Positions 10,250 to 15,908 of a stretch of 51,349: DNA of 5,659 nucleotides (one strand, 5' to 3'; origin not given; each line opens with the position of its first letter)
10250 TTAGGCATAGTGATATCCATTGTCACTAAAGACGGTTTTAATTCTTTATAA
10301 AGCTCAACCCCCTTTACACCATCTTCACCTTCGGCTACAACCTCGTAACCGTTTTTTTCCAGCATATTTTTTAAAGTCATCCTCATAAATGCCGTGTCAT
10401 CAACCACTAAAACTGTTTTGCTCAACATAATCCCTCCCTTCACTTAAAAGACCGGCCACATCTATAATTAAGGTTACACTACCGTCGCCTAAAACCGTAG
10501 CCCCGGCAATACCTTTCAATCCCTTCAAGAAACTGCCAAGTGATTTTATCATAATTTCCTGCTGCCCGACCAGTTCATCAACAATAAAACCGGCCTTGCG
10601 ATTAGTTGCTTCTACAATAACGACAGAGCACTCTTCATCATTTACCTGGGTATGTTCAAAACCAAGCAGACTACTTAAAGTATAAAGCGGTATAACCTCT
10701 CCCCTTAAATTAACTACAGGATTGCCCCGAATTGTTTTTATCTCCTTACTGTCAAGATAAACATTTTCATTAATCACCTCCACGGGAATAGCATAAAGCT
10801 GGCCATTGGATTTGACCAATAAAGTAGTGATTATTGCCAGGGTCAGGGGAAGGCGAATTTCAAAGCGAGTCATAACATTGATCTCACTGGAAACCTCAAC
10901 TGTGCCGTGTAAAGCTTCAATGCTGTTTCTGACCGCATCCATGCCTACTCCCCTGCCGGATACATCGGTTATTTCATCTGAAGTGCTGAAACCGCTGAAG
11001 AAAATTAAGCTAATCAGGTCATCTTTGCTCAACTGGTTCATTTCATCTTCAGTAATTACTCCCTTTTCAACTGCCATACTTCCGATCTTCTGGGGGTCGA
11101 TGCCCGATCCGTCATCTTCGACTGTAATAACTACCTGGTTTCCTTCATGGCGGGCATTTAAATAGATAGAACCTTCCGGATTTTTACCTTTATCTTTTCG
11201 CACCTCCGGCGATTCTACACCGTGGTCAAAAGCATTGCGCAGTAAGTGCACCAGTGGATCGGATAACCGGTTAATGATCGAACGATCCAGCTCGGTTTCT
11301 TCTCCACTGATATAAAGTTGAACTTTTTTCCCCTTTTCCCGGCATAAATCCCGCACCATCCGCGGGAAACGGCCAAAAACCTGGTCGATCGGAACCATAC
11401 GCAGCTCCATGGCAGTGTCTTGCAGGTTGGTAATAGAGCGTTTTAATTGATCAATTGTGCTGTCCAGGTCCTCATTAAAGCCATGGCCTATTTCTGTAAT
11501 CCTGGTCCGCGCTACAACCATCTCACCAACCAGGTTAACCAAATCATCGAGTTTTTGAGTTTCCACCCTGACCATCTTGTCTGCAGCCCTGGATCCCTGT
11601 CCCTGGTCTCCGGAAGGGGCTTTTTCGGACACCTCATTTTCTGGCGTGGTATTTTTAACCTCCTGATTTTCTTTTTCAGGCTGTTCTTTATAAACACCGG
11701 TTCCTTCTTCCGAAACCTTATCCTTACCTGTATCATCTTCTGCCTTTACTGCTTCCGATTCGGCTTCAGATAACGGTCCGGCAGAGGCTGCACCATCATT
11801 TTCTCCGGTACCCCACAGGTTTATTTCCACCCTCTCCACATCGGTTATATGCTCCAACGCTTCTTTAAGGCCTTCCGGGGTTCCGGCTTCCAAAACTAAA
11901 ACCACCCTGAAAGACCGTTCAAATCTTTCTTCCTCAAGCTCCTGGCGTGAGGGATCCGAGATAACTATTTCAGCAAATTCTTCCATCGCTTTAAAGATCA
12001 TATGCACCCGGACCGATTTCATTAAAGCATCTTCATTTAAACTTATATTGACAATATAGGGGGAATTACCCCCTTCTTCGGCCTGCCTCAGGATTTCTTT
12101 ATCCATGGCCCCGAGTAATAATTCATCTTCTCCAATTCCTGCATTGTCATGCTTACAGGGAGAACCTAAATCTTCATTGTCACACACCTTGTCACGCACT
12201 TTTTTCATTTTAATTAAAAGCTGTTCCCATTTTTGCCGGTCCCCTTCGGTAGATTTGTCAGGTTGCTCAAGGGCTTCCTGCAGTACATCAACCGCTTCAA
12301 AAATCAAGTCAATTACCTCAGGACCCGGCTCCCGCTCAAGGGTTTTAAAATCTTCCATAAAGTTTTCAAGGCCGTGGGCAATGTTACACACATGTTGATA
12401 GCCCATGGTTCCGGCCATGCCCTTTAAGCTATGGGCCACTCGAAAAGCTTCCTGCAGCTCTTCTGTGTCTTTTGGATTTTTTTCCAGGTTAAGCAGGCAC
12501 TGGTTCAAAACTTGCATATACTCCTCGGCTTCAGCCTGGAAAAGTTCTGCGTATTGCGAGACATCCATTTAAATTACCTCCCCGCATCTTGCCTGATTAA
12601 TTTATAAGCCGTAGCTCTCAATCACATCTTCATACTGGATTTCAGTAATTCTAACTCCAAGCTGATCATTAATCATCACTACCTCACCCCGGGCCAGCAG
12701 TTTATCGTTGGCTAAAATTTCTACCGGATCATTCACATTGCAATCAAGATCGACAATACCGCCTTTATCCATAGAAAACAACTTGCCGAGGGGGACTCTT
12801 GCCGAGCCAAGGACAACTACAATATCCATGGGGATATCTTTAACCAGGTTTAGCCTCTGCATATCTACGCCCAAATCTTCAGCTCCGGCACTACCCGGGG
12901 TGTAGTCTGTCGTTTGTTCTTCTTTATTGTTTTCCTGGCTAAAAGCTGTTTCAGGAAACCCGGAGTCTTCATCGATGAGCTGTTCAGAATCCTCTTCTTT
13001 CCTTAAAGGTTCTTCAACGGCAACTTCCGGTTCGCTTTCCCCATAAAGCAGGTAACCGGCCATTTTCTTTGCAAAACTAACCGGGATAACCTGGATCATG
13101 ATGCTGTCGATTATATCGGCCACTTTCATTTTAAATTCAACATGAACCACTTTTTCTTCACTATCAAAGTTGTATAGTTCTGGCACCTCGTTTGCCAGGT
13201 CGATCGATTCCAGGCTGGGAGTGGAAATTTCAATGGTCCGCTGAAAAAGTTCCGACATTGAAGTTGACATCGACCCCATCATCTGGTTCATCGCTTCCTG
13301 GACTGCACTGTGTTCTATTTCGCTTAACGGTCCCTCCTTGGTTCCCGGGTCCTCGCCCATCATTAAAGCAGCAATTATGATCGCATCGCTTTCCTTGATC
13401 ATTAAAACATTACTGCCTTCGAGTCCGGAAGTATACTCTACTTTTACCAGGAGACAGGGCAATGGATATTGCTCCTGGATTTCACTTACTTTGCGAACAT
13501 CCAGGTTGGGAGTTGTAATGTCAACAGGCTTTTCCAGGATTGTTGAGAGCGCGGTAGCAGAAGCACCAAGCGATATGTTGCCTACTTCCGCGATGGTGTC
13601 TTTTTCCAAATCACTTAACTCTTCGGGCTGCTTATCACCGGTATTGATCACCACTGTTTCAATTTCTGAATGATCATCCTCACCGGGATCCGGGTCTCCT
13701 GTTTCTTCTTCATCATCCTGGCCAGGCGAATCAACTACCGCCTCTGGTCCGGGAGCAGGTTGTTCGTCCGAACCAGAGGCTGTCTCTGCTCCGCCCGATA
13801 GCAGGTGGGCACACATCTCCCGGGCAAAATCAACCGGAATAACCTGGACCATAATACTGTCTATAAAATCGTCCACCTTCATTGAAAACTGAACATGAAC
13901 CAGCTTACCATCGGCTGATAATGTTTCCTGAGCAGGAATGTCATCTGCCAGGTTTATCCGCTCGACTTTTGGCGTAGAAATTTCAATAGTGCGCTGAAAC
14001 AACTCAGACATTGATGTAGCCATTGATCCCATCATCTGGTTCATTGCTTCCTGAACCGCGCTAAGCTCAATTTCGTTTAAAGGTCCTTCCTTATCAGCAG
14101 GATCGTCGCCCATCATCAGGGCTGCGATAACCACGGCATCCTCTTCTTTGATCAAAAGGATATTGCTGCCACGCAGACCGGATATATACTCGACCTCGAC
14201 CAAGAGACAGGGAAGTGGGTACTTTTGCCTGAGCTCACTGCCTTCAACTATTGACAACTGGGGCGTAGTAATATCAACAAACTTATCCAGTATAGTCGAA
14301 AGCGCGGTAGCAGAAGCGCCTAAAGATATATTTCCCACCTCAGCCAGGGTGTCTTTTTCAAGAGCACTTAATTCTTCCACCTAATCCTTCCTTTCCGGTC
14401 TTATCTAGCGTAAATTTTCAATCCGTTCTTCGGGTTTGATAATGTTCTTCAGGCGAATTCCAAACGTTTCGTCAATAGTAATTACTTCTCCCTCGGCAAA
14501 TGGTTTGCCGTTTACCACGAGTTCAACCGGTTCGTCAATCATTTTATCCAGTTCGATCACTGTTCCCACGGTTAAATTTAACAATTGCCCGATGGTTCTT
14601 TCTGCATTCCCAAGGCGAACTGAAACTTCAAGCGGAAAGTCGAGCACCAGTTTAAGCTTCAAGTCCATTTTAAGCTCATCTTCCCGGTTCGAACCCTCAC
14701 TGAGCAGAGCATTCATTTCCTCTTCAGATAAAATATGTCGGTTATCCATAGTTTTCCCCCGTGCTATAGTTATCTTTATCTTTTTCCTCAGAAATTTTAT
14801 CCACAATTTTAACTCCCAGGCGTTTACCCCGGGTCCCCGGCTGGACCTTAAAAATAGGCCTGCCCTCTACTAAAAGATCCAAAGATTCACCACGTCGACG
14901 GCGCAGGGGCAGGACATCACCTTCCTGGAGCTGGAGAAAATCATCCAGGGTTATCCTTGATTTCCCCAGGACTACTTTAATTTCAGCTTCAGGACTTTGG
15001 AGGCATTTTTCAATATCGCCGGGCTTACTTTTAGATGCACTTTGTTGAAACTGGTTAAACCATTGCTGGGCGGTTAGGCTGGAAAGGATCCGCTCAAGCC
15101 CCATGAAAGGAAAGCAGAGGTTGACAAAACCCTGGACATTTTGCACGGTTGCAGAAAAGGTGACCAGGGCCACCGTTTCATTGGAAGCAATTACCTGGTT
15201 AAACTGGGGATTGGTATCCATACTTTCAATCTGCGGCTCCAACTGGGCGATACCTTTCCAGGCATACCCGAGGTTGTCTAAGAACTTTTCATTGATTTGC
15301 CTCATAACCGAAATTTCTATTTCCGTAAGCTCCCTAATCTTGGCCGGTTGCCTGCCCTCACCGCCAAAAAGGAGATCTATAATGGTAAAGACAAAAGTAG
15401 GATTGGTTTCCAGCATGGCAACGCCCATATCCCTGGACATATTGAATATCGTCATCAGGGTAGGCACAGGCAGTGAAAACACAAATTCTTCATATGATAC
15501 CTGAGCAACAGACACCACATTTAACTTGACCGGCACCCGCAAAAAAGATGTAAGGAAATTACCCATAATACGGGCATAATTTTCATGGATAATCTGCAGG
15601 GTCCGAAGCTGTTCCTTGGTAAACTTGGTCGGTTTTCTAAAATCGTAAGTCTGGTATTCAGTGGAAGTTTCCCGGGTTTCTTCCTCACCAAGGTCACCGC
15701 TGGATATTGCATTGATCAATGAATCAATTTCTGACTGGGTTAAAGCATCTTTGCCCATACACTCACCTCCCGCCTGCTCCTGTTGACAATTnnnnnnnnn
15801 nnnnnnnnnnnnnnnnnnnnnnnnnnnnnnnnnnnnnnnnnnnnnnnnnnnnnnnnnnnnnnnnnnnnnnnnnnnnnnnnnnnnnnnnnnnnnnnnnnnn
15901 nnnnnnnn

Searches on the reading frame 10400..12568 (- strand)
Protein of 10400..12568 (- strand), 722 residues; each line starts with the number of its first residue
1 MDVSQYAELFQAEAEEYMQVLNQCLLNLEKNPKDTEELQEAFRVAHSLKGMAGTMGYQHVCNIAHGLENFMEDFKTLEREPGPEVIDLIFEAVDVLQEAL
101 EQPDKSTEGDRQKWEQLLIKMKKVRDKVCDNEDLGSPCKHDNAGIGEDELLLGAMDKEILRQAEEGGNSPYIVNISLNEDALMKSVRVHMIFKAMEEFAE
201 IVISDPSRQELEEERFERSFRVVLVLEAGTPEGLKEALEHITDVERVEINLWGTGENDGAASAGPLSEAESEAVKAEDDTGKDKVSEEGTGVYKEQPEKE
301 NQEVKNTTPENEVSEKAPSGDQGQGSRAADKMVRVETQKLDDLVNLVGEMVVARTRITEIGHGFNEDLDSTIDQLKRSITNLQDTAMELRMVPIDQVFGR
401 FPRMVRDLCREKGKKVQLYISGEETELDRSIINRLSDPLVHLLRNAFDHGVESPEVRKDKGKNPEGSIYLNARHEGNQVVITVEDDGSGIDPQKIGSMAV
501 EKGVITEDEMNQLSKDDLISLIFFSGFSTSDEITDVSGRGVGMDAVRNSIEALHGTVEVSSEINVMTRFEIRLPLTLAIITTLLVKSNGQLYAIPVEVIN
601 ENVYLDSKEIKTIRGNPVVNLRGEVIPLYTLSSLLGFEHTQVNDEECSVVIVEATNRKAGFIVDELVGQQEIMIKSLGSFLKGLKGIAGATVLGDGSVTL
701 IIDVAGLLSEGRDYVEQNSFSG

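Call 47: search_protein_families(library=pfam, proteins=[window:10400-12568:-], max_evalue=0.001)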
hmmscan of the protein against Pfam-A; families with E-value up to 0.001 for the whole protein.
window:10400-12568:- (722 aa): 5 families
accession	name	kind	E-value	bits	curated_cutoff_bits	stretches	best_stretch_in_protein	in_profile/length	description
PF01584.24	CheW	-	8.9e-30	103.6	23.5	1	583-710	3-136/138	CheW-like domain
PF07194.16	P2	-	4.2e-21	75.2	23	1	171-250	2-80/81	P2 response regulator binding domain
PF02518.31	HATPase_c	-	3.1e-17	63.4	26.4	1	437-576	4-110/111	Histidine kinase-, DNA gyrase B-, and HSP90-like ATPase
PF01627.28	Hpt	-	2.1e-15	57.1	24.6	1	6-99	2-77/84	Hpt domain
PF02895.20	H-kinase_dim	-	2.4e-13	50.8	23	1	331-388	2-67/68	Signal transducing histidine kinase, homodimeric domain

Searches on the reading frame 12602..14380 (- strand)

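Call 47: search_protein_families(library=pfam, proteins=[window:12602-14380:-], max_evalue=0.001)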
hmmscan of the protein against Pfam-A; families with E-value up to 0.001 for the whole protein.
window:12602-14380:- (592 aa): 4 families
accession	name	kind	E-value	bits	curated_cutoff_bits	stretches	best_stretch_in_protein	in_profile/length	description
PF04509.17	CheC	-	2.5e-48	162.2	22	4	104-140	1-37/38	CheC-like family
PF01052.25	FliMN_C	-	8.7e-20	70.9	23.8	1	512-581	2-71/73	Type III flagellar switch regulator (C-ring) FliN C-term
PF13690.11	CheX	-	1.1e-12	48.3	27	2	313-390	4-72/94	Chemotaxis phosphatase CheX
PF02154.20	FliM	-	7.6e-08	32.9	27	1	275-434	29-182/192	Flagellar motor switch protein FliM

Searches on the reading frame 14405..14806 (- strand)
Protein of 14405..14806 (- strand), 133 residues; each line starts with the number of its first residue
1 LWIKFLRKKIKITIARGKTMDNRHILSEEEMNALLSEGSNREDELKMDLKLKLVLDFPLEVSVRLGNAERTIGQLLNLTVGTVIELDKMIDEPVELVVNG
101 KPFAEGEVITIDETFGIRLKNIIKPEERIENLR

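Call 47: search_protein_families(library=pfam, proteins=[window:14405-14806:-], max_evalue=0.001)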
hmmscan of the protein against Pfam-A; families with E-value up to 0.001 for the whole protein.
window:14405-14806:- (133 aa): 1 family
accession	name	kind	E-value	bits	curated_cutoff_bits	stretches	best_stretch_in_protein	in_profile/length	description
PF01052.25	FliMN_C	-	2e-23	82.5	23.8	1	53-123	2-72/73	Type III flagellar switch regulator (C-ring) FliN C-term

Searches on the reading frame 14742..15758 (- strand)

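Call 47: search_protein_families(library=pfam, proteins=[window:14742-15758:-], max_evalue=0.001)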
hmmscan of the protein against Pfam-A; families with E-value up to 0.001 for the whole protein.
window:14742-15758:- (338 aa): 2 families
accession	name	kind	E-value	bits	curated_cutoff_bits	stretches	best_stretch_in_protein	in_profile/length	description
PF02154.20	FliM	-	1.9e-53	181.7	27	1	38-228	1-192/192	Flagellar motor switch protein FliM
PF01052.25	FliMN_C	-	5.1e-21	74.8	23.8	1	257-322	7-72/73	Type III flagellar switch regulator (C-ring) FliN C-term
